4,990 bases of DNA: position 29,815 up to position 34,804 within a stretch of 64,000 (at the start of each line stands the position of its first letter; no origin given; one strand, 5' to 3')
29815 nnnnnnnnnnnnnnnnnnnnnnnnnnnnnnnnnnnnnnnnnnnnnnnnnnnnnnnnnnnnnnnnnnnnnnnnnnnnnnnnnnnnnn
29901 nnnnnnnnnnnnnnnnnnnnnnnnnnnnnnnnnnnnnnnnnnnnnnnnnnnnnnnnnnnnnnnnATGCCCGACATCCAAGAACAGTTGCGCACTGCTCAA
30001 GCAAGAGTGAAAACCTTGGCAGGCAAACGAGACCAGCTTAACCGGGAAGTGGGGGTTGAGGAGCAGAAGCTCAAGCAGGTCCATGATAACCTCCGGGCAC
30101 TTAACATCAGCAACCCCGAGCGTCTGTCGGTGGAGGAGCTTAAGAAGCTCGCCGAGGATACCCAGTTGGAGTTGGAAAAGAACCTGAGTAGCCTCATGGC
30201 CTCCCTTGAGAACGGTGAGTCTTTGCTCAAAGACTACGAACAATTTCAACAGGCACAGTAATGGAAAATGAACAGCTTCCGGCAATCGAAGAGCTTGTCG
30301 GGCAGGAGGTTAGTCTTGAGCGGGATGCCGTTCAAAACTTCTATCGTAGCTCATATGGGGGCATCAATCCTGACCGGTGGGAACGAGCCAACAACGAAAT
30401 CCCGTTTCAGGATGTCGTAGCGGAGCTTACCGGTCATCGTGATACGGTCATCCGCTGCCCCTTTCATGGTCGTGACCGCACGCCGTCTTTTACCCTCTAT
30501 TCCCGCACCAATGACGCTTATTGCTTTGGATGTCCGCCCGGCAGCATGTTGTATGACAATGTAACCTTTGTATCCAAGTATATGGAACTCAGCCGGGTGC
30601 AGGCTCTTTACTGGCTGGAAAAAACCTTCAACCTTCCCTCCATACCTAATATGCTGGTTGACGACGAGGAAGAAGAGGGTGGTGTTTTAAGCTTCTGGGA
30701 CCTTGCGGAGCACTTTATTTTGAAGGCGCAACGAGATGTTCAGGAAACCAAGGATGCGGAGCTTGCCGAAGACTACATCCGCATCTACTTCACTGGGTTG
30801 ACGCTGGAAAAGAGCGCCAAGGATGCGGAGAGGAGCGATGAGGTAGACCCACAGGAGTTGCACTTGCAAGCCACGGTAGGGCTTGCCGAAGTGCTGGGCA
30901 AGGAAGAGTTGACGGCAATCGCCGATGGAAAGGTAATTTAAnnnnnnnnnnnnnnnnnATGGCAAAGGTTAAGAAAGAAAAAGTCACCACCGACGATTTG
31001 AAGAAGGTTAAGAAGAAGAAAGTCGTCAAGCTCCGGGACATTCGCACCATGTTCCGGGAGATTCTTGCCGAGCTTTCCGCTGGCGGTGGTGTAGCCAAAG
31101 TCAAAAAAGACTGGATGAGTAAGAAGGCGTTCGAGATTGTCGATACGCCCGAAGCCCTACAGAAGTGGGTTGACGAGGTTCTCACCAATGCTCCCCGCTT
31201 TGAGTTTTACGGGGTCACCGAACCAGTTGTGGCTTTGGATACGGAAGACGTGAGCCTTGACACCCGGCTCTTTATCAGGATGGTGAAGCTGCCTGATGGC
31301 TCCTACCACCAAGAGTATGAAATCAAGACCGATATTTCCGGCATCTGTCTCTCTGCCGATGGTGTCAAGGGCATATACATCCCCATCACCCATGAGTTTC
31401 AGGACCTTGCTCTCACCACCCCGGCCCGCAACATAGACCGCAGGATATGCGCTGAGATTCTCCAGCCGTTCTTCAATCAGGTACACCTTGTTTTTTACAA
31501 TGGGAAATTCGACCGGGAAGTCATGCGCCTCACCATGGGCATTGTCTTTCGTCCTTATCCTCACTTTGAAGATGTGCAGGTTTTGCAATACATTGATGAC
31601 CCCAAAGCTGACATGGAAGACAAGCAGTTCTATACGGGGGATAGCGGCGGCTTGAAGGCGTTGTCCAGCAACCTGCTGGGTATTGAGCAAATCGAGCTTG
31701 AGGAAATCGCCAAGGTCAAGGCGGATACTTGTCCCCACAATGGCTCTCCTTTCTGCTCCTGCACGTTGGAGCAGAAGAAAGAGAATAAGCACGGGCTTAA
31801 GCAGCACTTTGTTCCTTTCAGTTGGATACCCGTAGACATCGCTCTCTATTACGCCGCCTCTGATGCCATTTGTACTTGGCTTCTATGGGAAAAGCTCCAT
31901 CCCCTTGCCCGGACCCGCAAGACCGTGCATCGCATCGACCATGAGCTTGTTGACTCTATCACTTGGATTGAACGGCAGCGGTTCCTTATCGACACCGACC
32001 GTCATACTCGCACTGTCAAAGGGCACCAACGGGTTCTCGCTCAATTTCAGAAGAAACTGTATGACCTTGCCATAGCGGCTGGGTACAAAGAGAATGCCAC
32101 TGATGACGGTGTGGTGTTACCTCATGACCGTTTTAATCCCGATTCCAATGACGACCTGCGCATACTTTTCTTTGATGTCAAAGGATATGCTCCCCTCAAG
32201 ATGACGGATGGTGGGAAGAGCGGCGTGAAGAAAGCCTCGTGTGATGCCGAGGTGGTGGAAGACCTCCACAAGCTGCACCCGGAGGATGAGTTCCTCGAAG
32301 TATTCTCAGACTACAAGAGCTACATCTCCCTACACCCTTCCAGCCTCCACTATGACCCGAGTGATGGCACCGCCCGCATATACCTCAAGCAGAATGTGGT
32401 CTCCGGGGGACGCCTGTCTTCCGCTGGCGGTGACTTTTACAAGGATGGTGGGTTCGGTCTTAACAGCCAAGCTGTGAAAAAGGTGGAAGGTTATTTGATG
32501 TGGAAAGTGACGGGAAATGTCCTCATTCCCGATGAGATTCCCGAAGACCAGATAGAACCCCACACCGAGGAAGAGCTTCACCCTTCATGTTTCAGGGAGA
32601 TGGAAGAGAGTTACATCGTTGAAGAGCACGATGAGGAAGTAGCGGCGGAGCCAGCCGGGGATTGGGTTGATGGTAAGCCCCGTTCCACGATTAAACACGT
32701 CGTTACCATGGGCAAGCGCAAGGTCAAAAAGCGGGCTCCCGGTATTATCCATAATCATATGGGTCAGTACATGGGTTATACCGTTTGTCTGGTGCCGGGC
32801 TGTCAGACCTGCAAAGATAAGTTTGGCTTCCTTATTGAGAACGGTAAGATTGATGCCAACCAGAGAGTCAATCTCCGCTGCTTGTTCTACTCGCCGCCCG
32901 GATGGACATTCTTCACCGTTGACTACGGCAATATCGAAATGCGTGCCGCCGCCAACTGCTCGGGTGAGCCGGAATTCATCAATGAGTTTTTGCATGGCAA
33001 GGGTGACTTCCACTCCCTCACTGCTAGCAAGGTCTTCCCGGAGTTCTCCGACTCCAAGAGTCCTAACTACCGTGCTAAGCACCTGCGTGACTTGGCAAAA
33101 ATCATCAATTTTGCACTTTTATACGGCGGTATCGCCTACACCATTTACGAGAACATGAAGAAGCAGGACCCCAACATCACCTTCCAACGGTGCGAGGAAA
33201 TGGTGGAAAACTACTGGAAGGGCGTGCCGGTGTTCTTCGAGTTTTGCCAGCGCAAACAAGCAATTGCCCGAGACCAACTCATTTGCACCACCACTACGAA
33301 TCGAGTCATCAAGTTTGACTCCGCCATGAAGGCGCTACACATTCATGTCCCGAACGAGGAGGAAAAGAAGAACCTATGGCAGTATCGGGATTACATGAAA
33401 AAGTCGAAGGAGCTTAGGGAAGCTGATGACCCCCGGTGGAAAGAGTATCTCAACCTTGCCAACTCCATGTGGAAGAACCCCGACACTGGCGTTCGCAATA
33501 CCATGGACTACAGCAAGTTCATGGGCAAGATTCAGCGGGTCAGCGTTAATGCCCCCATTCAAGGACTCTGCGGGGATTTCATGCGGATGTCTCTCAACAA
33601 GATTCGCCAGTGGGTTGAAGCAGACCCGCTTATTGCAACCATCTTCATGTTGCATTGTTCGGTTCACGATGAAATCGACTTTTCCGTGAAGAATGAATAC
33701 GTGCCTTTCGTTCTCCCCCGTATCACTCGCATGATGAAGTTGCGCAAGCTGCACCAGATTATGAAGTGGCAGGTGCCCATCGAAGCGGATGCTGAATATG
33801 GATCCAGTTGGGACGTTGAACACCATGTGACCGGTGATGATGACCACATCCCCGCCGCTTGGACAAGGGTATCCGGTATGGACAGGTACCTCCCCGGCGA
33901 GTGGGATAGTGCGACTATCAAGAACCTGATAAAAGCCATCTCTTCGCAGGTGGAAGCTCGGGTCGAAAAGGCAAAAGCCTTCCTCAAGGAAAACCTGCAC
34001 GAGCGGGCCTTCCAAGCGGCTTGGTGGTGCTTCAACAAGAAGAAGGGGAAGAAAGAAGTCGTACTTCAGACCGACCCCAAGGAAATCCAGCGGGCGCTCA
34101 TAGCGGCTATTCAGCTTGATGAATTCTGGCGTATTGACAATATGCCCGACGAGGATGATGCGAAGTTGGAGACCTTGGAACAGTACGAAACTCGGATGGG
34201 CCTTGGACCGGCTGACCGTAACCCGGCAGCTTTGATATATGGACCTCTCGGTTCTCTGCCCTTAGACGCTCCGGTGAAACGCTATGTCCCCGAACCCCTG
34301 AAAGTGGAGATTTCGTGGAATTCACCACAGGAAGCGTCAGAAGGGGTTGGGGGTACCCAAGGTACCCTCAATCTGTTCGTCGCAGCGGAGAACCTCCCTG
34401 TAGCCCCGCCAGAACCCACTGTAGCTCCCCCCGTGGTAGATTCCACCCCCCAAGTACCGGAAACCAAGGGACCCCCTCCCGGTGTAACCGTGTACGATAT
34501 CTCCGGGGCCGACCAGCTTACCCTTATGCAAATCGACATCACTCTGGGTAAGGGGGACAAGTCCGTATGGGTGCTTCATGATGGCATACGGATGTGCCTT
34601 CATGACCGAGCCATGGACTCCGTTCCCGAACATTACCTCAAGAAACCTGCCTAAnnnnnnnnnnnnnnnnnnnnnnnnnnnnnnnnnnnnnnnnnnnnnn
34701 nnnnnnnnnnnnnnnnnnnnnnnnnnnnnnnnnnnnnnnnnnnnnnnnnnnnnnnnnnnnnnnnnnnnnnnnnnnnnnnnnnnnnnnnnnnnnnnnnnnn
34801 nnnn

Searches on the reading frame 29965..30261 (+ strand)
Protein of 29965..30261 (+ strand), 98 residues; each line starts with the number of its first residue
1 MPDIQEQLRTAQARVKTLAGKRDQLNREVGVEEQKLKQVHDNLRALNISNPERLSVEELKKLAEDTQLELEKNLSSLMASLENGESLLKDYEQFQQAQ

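Call 18: search_protein_families(library=phrogs, proteins=[window:29965-30261:+], max_evalue=0.01)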
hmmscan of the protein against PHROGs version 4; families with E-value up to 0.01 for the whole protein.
window:29965-30261:+ (98 aa): 0 families

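Call 19: search_protein_families(library=pfam, proteins=[window:29965-30261:+], max_evalue=0.01)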
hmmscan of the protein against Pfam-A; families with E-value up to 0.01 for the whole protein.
window:29965-30261:+ (98 aa): 2 families
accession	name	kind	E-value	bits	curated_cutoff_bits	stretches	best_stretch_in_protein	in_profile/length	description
PF00726.22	IL10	-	0.0047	16.9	24.2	1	2-83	34-114/170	Interleukin 10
PF11459.13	AbiEi_3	-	0.0099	15.9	26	0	18-82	28-93/157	Transcriptional regulator, AbiEi antitoxin, Type IV TA system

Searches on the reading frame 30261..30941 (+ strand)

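Call 56: search_protein_families(library=pfam, proteins=[window:30261-30941:+], max_evalue=0.01)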
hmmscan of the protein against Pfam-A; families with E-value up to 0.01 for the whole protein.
window:30261-30941:+ (226 aa): 1 family
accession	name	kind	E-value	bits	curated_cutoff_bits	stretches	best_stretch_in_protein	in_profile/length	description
PF01807.25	Zn_ribbon_DnaG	-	1.8e-08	34.6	24.9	1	60-125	30-91/98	CHC2 zinc finger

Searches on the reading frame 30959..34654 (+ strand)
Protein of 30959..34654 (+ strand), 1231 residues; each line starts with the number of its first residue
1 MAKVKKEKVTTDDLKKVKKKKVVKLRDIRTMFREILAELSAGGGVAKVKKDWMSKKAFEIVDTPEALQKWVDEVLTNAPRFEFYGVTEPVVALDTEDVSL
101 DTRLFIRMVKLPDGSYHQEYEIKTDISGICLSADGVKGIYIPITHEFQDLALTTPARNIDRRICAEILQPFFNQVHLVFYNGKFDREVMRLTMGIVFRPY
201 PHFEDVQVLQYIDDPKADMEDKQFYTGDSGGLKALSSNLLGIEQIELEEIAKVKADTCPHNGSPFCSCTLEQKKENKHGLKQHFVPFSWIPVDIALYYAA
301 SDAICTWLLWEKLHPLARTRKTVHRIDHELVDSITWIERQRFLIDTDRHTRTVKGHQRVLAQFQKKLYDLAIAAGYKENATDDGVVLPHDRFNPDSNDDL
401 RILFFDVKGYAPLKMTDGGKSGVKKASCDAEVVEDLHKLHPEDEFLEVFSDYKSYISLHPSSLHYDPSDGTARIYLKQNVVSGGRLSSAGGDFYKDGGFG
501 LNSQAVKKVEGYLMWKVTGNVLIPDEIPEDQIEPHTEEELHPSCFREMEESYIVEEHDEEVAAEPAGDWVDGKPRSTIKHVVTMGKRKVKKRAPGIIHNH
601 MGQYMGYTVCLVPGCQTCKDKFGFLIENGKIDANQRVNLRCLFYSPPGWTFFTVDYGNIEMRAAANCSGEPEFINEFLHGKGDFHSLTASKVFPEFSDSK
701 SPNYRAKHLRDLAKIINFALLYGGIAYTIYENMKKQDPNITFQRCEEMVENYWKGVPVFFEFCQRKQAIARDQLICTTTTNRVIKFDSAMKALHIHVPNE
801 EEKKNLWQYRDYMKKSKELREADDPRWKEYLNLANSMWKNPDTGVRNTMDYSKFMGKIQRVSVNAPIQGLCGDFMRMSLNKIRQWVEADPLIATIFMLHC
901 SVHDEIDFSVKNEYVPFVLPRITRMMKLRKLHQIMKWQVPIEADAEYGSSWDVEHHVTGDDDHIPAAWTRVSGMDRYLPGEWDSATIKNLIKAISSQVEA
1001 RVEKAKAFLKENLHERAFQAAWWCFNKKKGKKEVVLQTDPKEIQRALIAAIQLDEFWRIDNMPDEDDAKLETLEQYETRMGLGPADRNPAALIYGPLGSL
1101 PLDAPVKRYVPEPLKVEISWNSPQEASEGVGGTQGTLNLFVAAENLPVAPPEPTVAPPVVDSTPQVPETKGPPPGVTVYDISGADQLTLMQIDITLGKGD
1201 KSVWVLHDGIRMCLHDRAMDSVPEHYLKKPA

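Call 6: search_protein_families(library=pfam, proteins=[window:30959-34654:+])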
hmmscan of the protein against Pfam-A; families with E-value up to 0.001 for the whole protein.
window:30959-34654:+ (1231 aa): 2 families
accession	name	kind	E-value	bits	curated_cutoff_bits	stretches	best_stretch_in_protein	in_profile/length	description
PF00476.26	DNA_pol_A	-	1.3e-38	133.4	34.3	1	633-952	135-380/381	DNA polymerase family A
PF01612.26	DNA_pol_A_exo1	-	5.9e-08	33.1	23.6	1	59-315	2-170/173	3'-5' exonuclease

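Call 7: search_protein_families(library=phrogs, proteins=[window:30959-34654:+])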
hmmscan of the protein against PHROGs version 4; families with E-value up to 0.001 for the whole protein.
window:30959-34654:+ (1231 aa): 5 families
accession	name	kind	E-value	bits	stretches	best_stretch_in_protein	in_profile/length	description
phrog_17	-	DNA, RNA and nucleotide metabolism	1.6e-67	229.5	1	45-1076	642-1363/1445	DNA polymerase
phrog_2573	-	DNA, RNA and nucleotide metabolism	5.2e-27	95.9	1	642-1014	8-330/336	DNA polymerase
phrog_10285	-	DNA, RNA and nucleotide metabolism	2e-11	44.5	1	635-913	41-285/321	DNA polymerase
phrog_5995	-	DNA, RNA and nucleotide metabolism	1.9e-10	41.7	1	857-952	78-176/236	DNA polymerase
phrog_12241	-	DNA, RNA and nucleotide metabolism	2.7e-08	34.2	1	286-492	271-489/502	DNA polymerase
